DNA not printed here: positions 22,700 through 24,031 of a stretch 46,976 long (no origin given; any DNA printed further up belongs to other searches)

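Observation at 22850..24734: KDO-type sugar cluster in which the KdsD isomerase (SIS) domain is replaced by a transaldolase/F6P-aldolase-like barrel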

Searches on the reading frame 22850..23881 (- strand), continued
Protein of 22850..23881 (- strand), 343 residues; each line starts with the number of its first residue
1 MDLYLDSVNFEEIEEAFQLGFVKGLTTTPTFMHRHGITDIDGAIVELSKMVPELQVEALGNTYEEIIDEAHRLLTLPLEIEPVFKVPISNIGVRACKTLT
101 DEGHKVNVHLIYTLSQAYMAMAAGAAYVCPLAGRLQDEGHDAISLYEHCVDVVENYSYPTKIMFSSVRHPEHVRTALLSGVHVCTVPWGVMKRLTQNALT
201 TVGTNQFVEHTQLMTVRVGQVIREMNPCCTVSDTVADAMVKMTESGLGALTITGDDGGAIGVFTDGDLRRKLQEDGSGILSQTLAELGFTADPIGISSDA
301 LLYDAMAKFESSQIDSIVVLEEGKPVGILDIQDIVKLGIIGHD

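Call 10: find_related_loci(query=window:22850-23881:-, collection=genome_contigs, flank=10000)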
Query window:22850-23881:- (343 aa) in genome_contigs; peptide patterns used: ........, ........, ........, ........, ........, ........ (x = any residue, [..] = any of these).
314 stretches matched a pattern; 208 encode a relative of the query (tblastn E <= 1e-3); the best 80 are kept; 80 distinct loci.
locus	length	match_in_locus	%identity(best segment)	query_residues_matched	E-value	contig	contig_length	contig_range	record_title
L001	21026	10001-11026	82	1-342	0e+0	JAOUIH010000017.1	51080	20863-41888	MAG: Gammaproteobacteria bacterium isolate 4_1_Oct_SF_Bin22 4_1_Oct_SF_Bin22_scaffold_157_c1, whole genome shotgun seque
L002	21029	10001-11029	75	1-343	9e-175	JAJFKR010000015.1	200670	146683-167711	MAG: Woeseiaceae bacterium isolate OFTM24 OFTM24_14, whole genome shotgun sequence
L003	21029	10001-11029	75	1-343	8e-174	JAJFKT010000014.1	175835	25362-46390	MAG: Woeseiaceae bacterium isolate OFTM48 OFTM48_13, whole genome shotgun sequence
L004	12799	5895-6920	73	1-342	3e-168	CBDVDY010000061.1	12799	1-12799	MAG TPA_asm: uncultured Alphaproteobacteria bacterium isolate SRR22302348_concoct_13 genome assembly, contig: ERZ2507359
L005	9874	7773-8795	72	1-341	1e-165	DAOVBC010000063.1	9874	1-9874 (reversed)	MAG TPA_asm: Deltaproteobacteria bacterium isolate CSMAG_995 CSMAG_995_k141_4323448_length_9874_cov_10.0077, whole genom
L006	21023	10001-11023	72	1-341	6e-165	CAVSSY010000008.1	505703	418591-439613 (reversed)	MAG: uncultured delta proteobacterium isolate MFD05684.bin.2.99 genome assembly, contig: contig_25881, whole genome shot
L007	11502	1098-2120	73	1-341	4e-165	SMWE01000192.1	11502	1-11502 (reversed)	MAG: Gammaproteobacteria bacterium isolate N075bin63 k141_2019203, whole genome shotgun sequence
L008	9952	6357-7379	72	1-341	4e-164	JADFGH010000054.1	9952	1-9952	MAG: Proteobacteria bacterium isolate B2T1B5 B2T1B5_NODE8825, whole genome shotgun sequence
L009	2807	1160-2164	74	1-335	2e-173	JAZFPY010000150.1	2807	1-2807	MAG: Woeseiaceae bacterium isolate MT2bin.17 MT2bin.17_150, whole genome shotgun sequence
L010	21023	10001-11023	72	1-341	4e-163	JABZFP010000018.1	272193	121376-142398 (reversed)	MAG: Desulfobacteraceae bacterium isolate 75 scaffold_55, whole genome shotgun sequence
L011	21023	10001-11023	71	1-341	1e-162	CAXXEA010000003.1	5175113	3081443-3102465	MAG: Desulfobacterales bacterium isolate 84c40b14-595f-4247-b5ef-7e7784979392 genome assembly, contig: contig_3, whole g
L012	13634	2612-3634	66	1-341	8e-162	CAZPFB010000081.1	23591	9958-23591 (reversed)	MAG TPA_asm: uncultured Leptospiraceae bacterium isolate SRP323723_co1_118 genome assembly, contig: NODE_1736_length_235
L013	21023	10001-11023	71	1-341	2e-161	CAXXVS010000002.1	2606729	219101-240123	MAG: Desulfobacterales bacterium isolate 5e2e11cb-0a29-41e5-9cec-673f41953d49 genome assembly, contig: contig_2, whole g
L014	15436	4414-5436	71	1-341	1e-161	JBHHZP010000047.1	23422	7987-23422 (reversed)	MAG: Acidiferrobacterales bacterium isolate Maj_1_bin.19 NODE_919_length_23422_cov_8.813369, whole genome shotgun sequen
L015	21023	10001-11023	71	1-341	3e-161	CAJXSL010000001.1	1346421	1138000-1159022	MAG TPA_asm: uncultured Desulfobacteraceae bacterium isolate SRR6201696_bin.17_MetaBAT_v2.12.1_MAG genome assembly, cont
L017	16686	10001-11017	71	1-339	2e-160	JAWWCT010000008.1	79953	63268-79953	MAG: Woeseiaceae bacterium isolate HN17.bin.17 k141_442344_length_79953_cov_36.1212, whole genome shotgun sequence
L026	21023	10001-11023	67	1-341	1e-151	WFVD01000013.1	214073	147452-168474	MAG: Gammaproteobacteria bacterium isolate S140_27 k151_31955, whole genome shotgun sequence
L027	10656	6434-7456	67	1-341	2e-151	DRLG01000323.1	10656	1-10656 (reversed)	MAG TPA_asm: Chromatiales bacterium isolate HyVt-459 HyVt-459_k145_98743, whole genome shotgun sequence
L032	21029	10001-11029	65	1-343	5e-149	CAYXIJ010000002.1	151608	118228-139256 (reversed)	MAG TPA_asm: uncultured Gammaproteobacteria bacterium isolate SRP077602_co11_557 genome assembly, contig: NODE_31_length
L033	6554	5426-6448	64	1-341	2e-148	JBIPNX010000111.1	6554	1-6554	MAG: Flavobacteriales bacterium isolate ME2018-11-08GD_3300042901_group8_bin15 Rohwer_bin940_scaffold_9260_c1, whole gen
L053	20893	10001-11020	61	1-341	2e-142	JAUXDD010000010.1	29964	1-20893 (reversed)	MAG: Desulfobacteraceae bacterium isolate CSMAG_2842 CSMAG_2842_k119_121200_length_29964_cov_19.7824, whole genome shotg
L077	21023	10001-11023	58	1-341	2e-134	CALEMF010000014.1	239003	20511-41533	MAG TPA_asm: uncultured Cytophagales bacterium isolate SRR3401487_bin.67_CONCOCT_v1.1_MAG genome assembly, contig: ERZ17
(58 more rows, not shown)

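Call 19: search_protein_representatives(protein=window:22850-23881:-)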
Query: 343 residues. Proteins with E-value up to 0.001 (for the whole library): 4896; up to 1e-10: 1261; up to 1e-30: 59. The best 150 are listed.
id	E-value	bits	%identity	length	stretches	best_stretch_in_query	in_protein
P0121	5.3e-115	400.7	53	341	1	1-340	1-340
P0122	7.5e-86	304.9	65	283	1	132-341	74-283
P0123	1.4e-80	287.5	63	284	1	1-215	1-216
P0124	5.5e-76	272.5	61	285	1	1-209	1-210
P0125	3.7e-75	269.8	52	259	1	82-334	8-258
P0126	2.2e-70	254.0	54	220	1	1-213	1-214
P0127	7.7e-69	249.0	50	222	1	119-340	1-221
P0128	3.9e-65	236.8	39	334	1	1-334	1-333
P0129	6.6e-64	232.8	37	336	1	1-334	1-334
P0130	1.3e-63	231.8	68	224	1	83-230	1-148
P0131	1.1e-61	225.5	35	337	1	1-339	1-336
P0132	2.0e-61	224.6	55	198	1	147-341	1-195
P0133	1.1e-60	222.2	83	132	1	1-126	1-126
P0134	4.6e-60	220.1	38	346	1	1-336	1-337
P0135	3.5e-57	210.7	65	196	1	1-155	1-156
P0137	4.8e-55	203.6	36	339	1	1-334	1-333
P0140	7.6e-50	186.6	34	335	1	1-334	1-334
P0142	5.5e-48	180.4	37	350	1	1-334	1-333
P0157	1.6e-38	149.4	29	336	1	1-334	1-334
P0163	6.7e-35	137.4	38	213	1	3-208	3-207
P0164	8.2e-35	137.2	39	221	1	1-209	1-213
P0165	1.8e-34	136.0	37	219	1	2-212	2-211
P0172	2.4e-32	129.0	34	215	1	1-212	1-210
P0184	2.1e-29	119.4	35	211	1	1-206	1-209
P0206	4.0e-27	111.9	36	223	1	1-212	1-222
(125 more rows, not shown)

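Call 23: search_protein_families(library=ncbifam, proteins=[L032:11128-12438:+, L053:8315-9064:+, L015:6396-7454:-, L026:6176-6895:-, L015:11792-12754:+, L026:11747-12538:-, L027:4380-5432:+, L017:11741-13060:+, L033:3128-4474:+, L077:11045-11758:+], max_evalue=0.00001)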
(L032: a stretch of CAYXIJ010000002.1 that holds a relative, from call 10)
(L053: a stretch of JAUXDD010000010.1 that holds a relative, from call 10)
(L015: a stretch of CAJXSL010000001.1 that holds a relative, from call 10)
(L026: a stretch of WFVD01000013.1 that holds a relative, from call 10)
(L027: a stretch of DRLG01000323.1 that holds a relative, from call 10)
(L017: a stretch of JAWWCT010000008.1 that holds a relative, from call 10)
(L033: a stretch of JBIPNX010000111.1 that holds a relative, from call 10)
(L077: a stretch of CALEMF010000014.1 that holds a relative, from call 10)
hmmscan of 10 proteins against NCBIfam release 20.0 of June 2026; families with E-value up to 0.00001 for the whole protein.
L032:11128-12438:+ (436 aa): 5 families
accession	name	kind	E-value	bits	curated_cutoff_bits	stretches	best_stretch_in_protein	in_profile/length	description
NF004388.0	PRK05749.1-4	equivalog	3.2e-147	490.5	438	1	3-420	6-422/425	lipid IV(A) 3-deoxy-D-manno-octulosonic acid transferase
NF004386.0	PRK05749.1-2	equivalog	1.5e-130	435.8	524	1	7-420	9-428/433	lipid IV(A) 3-deoxy-D-manno-octulosonic acid transferase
NF004385.0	PRK05749.1-1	equivalog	1.4e-118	396.3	590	1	5-416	7-417/425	lipid IV(A) 3-deoxy-D-manno-octulosonic acid transferase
NF004387.0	PRK05749.1-3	equivalog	9e-87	291.6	617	1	8-416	17-420/440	lipid IV(A) 3-deoxy-D-manno-octulosonic acid transferase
NF004389.0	PRK05749.1-5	equivalog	4.8e-77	259.5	363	1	2-417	3-399/402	lipid IV(A) 3-deoxy-D-manno-octulosonic acid transferase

L053:8315-9064:+ (249 aa): 14 families
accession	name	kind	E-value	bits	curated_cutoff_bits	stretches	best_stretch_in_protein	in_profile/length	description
NF003952.0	PRK05450.1-5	subfamily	7.1e-99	330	193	1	8-245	2-245/250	3-deoxy-manno-octulosonate cytidylyltransferase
NF009905.0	PRK13368.1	subfamily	6.9e-86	287.5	255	1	9-246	3-239/243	3-deoxy-manno-octulosonate cytidylyltransferase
NF003950.0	PRK05450.1-3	subfamily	9e-80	267.6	234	1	9-246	3-243/248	3-deoxy-manno-octulosonate cytidylyltransferase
TIGR00466.1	kdsB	equivalog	8.1e-74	248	155.2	1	12-239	6-241/241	3-deoxy-manno-octulosonate cytidylyltransferase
NF003948.0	PRK05450.1-1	equivalog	6.7e-72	241.7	281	1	12-245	9-243/248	3-deoxy-manno-octulosonate cytidylyltransferase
TIGR03584.1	PseF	equivalog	5.3e-10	39.3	205.7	1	12-81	3-72/222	pseudaminic acid cytidylyltransferase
TIGR01173.1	glmU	equivalog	1.4e-09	37.3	366.85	1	25-138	20-130/452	bifunctional UDP-N-acetylglucosamine diphosphorylase/glucosamine-1-phosphate N-acetyltransferase GlmU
NF010932.0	PRK14352.1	equivalog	1.6e-09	37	611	1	25-193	26-190/488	bifunctional UDP-N-acetylglucosamine diphosphorylase/glucosamine-1-phosphate N-acetyltransferase GlmU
NF010933.0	PRK14353.1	equivalog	5.2e-08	31.9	505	1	24-130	24-131/453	bifunctional UDP-N-acetylglucosamine diphosphorylase/glucosamine-1-phosphate N-acetyltransferase GlmU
NF041313.1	UDPGP_AglF_Halo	equivalog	2e-07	30.7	400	1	25-244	23-233/234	UTP--glucose-1-phosphate uridylyltransferase AglF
NF010939.0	PRK14359.1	equivalog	2.2e-06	26.6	592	1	25-126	22-121/430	bifunctional UDP-N-acetylglucosamine diphosphorylase/glucosamine-1-phosphate N-acetyltransferase GlmU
NF010936.0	PRK14356.1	equivalog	4.1e-06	26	666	0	25-134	25-134/456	bifunctional UDP-N-acetylglucosamine diphosphorylase/glucosamine-1-phosphate N-acetyltransferase GlmU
TIGR03992.1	Arch_glmU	subfamily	6.1e-06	25.4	292.1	0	24-246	22-228/393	bifunctional sugar-1-phosphate nucleotidylyltransferase/acetyltransferase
NF010934.1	PRK14354.1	equivalog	9.1e-06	24.4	450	0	25-138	19-130/447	bifunctional UDP-N-acetylglucosamine diphosphorylase/glucosamine-1-phosphate N-acetyltransferase GlmU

L015:6396-7454:- (352 aa): 6 families
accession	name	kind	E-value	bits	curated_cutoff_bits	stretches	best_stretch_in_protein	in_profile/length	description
TIGR02195.1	heptsyl_trn_II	equivalog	6.8e-44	150.4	134.6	1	17-349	1-338/339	lipopolysaccharide heptosyltransferase II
NF008162.0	PRK10916.1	equivalog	1e-28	100.6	569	2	182-295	175-295/348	ADP-heptose--LPS heptosyltransferase RfaF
TIGR02193.1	heptsyl_trn_I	equivalog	9.7e-24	84.2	185.3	1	17-309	1-302/320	lipopolysaccharide heptosyltransferase I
TIGR02201.1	heptsyl_trn_III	equivalog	1e-23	83.9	170.2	1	17-307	1-305/344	putative lipopolysaccharide heptosyltransferase III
NF007742.0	PRK10422.1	equivalog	8e-23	80.8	467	1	13-306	3-306/352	lipopolysaccharide core heptosyltransferase RfaQ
NF008204.0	PRK10964.1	equivalog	1.7e-07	30.7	437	0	188-309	179-301/322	lipopolysaccharide heptosyltransferase RfaC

L026:6176-6895:- (239 aa): 3 families
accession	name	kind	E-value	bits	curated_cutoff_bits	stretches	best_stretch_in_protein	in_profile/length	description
NF002475.0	PRK01723.1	equivalog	5e-82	274.5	142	1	6-238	6-237/241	3-deoxy-D-manno-octulosonic acid kinase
TIGR03724.2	arch_bud32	equivalog_domain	4.2e-09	36.2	125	1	83-193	35-134/193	KEOPS complex kinase/ATPase Bud32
NF038151.1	lanthi_synth_III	equivalog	4.7e-06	25.3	575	1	148-190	341-383/833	class III lanthionine synthetase LanKC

L015:11792-12754:+ (320 aa): 17 families
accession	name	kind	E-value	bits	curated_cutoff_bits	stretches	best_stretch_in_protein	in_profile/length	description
NF006270.0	PRK08419.1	equivalog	5.7e-66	222.8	248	1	36-302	30-296/298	lipid A biosynthesis lauroyl acyltransferase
NF005120.0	PRK06553.1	equivalog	1.4e-36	126.4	273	1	47-295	57-307/308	lipid A biosynthesis lauroyl acyltransferase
TIGR02207.1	lipid_A_htrB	subfamily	2.1e-33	116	297.8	1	22-297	24-294/303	LpxL/LpxP family Kdo(2)-lipid IV(A) lauroyl/palmitoleoyl acyltransferase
NF004569.0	PRK05906.1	equivalog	2.1e-32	112.5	439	1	103-297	125-315/454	lipid A biosynthesis lauroyl acyltransferase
NF005919.0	PRK07920.1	equivalog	2.7e-31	108.8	209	1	46-296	45-295/311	phosphatidylinositol mannoside acyltransferase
NF005399.0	PRK06946.1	subfamily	1.5e-27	96.6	343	1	22-297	16-286/294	lipid A biosynthesis lauroyl acyltransferase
NF006432.0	PRK08706.1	equivalog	2.6e-26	92.6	384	1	26-301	14-284/289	lipid A biosynthesis lauroyl acyltransferase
NF005340.0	PRK06860.1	subfamily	7.9e-26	90.9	398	1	26-300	34-303/309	lipid A biosynthesis lauroyl acyltransferase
NF006487.0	PRK08905.1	equivalog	9.6e-26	90.5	281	1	17-297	4-276/290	lysophospholipid acyltransferase family protein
NF006437.0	PRK08733.1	equivalog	1.4e-24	86.9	540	1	22-297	30-297/306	LpxL/LpxP family Kdo(2)-lipid IV(A) lauroyl/palmitoleoyl acyltransferase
NF006507.0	PRK08943.1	subfamily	5.1e-23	81.6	337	1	32-295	46-305/322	lipid A biosynthesis (KDO)2-(lauroyl)-lipid IVA acyltransferase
NF004191.0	PRK05646.1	equivalog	2.1e-22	79.7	491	1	22-297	27-298/310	lipid A biosynthesis lauroyl acyltransferase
TIGR02208.1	lipid_A_msbB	equivalog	3.2e-21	75.9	336.05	1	36-293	40-293/305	lauroyl-Kdo(2)-lipid IV(A) myristoyltransferase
NF005150.0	PRK06628.1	equivalog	6.7e-21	74.9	350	1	75-296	73-290/290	lipid A biosynthesis lauroyl acyltransferase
NF006438.0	PRK08734.1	equivalog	6.9e-21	74.6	363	1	15-299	9-290/305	lauroyl acyltransferase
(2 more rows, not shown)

L026:11747-12538:- (263 aa): 4 families
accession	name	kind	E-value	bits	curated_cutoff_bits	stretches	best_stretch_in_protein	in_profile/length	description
TIGR04283.1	glyco_like_mftF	equivalog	4.8e-12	45.9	182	1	5-105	2-104/221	TIGR04283 family arsenosugar biosynthesis glycosyltransferase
TIGR04195.1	S_glycosyl_SunS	equivalog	1.9e-08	33.6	350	1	3-86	58-144/421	SunS family peptide S-glycosyltransferase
NF007482.0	PRK10073.1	equivalog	8.5e-08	31.6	423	1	4-103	8-114/334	glycosyltransferase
NF041875.1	EPS_EpsD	equivalog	9.7e-06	25.2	370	0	29-113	32-118/325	exopolysaccharide biosynthesis glycosyltransferase EpsD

L027:4380-5432:+ (350 aa): 6 families
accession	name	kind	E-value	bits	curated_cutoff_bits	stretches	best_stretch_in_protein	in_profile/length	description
TIGR02195.1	heptsyl_trn_II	equivalog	5.7e-16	58.6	134.6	1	8-294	1-283/339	lipopolysaccharide heptosyltransferase II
TIGR02201.1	heptsyl_trn_III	equivalog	1.9e-12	46.9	170.2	1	9-306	2-299/344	putative lipopolysaccharide heptosyltransferase III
TIGR02193.1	heptsyl_trn_I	equivalog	2.5e-12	46.7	185.3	1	8-306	1-297/320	lipopolysaccharide heptosyltransferase I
NF008162.0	PRK10916.1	equivalog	4.6e-12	45.8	569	1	8-294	2-288/348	ADP-heptose--LPS heptosyltransferase RfaF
NF007742.0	PRK10422.1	equivalog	2.3e-07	29.9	467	1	4-290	3-285/352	lipopolysaccharide core heptosyltransferase RfaQ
NF008204.0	PRK10964.1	equivalog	9.2e-06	25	437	0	175-289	166-275/322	lipopolysaccharide heptosyltransferase RfaC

L017:11741-13060:+ (439 aa): 69 families (the best 25 are shown)
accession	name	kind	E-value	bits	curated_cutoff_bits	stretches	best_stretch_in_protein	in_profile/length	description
NF000818.0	PRK00062.1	subfamily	6.5e-92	308.5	398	1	8-431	4-427/429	glutamate-1-semialdehyde 2,1-aminomutase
TIGR00713.1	hemL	equivalog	1.3e-88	297.5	527.3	1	10-425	2-417/423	glutamate-1-semialdehyde 2,1-aminomutase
NF041362.1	GntE_guanitoxin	equivalog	2e-77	260.6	525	1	8-371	6-371/426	guanitoxin biosynthesis PLP-dependent transaminase GntE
NF009055.0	PRK12389.1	equivalog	1e-75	255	637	1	9-426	5-423/431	glutamate-1-semialdehyde 2,1-aminomutase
NF001864.0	PRK00615.1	equivalog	1.7e-54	185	706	1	10-370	7-364/433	glutamate-1-semialdehyde aminotransferase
NF004856.0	PRK06209.1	equivalog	2.9e-47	161.2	486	1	39-426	44-411/450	glutamate-1-semialdehyde 2,1-aminomutase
NF005453.0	PRK07046.1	subfamily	5.5e-44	150.5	425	1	9-432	29-452/453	transaminase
TIGR01885.1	Orn_aminotrans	equivalog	6.9e-43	146.9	378.4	1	26-350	10-328/402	ornithine--oxo-acid transaminase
TIGR00707.1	argD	subfamily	2.1e-42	145.3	410.05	1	35-372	9-332/381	acetylornithine/succinylornithine family transaminase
TIGR00700.1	GABAtrnsam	equivalog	5.4e-42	143.8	506.65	1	37-406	17-391/420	4-aminobutyrate--2-oxoglutarate transaminase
NF004426.0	PRK05769.1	equivalog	7.6e-42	143.6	552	2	5-148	12-154/441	acetyl ornithine aminotransferase family protein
NF004714.0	PRK06058.1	subfamily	3.5e-41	141.3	639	1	6-371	19-385/447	4-aminobutyrate--2-oxoglutarate transaminase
NF002874.0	PRK03244.1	equivalog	7.2e-39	133.7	457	1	38-349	28-323/399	acetylornithine transaminase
NF005272.0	PRK06777.1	equivalog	1.3e-38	132.7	725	1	37-379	24-368/421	4-aminobutyrate--2-oxoglutarate transaminase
NF005985.0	PRK08088.1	equivalog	3.5e-38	131.4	713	1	36-368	24-358/426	4-aminobutyrate--2-oxoglutarate transaminase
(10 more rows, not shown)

L033:3128-4474:+ (448 aa): 0 families

L077:11045-11758:+ (237 aa): 4 families
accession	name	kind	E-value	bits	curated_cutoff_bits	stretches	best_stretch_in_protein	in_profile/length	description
NF007019.0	PRK09484.1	equivalog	2.7e-16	59.7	208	1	22-197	16-181/187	3-deoxy-manno-octulosonate-8-phosphatase KdsC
TIGR01670.1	KdsC-phosphatas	subfamily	1.8e-13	50.7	106.95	1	81-192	48-152/154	3-deoxy-D-manno-octulosonate 8-phosphate phosphatase, YrbI family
TIGR02726.1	phenyl_P_delta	equivalog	9e-10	39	281.95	1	28-200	4-166/169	phenylphosphate carboxylase subunit delta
NF058599.1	KDN-9-PPhBT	equivalog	8e-09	35.9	180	1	80-187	48-148/152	3-deoxy-D-glycero-D-galacto-nonulopyranosonate 9-phosphatase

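Call 26: find_encoding_contigs(protein=P0128, flank=6000, max_places=4)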
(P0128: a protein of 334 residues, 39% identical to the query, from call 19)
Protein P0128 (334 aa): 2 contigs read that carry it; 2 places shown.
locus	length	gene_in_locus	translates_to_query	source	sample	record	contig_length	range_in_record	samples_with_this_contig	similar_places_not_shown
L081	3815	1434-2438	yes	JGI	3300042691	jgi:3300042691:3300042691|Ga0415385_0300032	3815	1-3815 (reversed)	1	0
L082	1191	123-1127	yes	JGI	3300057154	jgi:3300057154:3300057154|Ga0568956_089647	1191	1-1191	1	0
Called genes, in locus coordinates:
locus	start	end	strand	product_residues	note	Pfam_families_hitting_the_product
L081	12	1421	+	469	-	PF05299:Peptidase_M61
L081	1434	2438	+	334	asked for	PF00923:TAL_FSA, PF00571:CBS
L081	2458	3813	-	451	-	?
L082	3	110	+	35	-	?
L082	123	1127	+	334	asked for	PF00923:TAL_FSA, PF00571:CBS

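Call 27: find_encoding_contigs(protein=P0131, flank=6000, max_places=4)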
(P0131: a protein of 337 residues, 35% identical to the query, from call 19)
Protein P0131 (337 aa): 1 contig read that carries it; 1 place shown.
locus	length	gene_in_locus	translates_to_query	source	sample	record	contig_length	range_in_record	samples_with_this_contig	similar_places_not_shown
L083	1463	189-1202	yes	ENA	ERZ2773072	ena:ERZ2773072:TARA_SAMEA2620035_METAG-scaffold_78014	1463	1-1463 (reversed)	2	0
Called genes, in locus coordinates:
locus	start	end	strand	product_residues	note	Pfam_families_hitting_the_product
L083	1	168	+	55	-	?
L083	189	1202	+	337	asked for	PF00923:TAL_FSA, PF00571:CBS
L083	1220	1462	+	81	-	?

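Call 28: find_encoding_contigs(protein=P0140, flank=6000, max_places=4)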
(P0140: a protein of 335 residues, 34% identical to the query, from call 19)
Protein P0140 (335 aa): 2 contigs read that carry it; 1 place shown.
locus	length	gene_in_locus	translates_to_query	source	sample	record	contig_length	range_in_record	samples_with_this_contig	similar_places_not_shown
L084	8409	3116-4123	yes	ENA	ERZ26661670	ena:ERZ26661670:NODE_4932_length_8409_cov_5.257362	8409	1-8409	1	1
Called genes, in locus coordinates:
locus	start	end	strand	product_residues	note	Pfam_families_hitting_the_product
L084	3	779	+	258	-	?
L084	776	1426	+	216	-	PF02348:CTP_transf_3, PF12804:NTP_transf_3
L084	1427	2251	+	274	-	PF05711:TylF, PF13578:Methyltransf_24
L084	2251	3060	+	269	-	PF00793:DAHP_synth_1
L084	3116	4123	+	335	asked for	PF00923:TAL_FSA, PF00571:CBS (weak)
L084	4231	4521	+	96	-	-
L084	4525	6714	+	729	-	PF01408:GFO_IDH_MocA, PF02894:GFO_IDH_MocA_C, PF22725:GFO_IDH_MocA_C3, PF01073:3Beta_HSD, PF01370:Epimerase, PF05368:NmrA, PF13460:NAD_binding_10, PF07993:NAD_binding_4, +3 more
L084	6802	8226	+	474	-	PF04932:Wzy_C (weak)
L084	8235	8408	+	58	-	?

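Call 29: find_encoding_contigs(protein=P0142, flank=6000, max_places=4)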
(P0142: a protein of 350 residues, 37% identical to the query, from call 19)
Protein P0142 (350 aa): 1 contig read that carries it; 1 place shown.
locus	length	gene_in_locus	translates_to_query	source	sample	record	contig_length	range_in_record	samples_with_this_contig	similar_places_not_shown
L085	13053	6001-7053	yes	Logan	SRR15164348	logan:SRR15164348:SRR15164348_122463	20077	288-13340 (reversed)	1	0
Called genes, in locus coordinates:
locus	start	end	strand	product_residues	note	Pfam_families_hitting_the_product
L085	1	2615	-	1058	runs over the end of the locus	PF04055:Radical_SAM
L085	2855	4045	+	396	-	PF06722:EryCIII-like_C (weak)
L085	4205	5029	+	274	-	PF00793:DAHP_synth_1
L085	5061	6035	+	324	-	PF04055:Radical_SAM, PF13186:SPASM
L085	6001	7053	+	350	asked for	PF00923:TAL_FSA, PF00571:CBS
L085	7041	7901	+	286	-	PF00535:Glycos_transf_2, PF13641:Glyco_tranf_2_3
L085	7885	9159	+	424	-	PF04577:Glyco_transf_61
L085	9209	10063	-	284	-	PF01075:Glyco_transf_9 (weak)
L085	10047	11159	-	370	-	PF04055:Radical_SAM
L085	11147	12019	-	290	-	-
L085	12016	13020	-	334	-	PF04055:Radical_SAM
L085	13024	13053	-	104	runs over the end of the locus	?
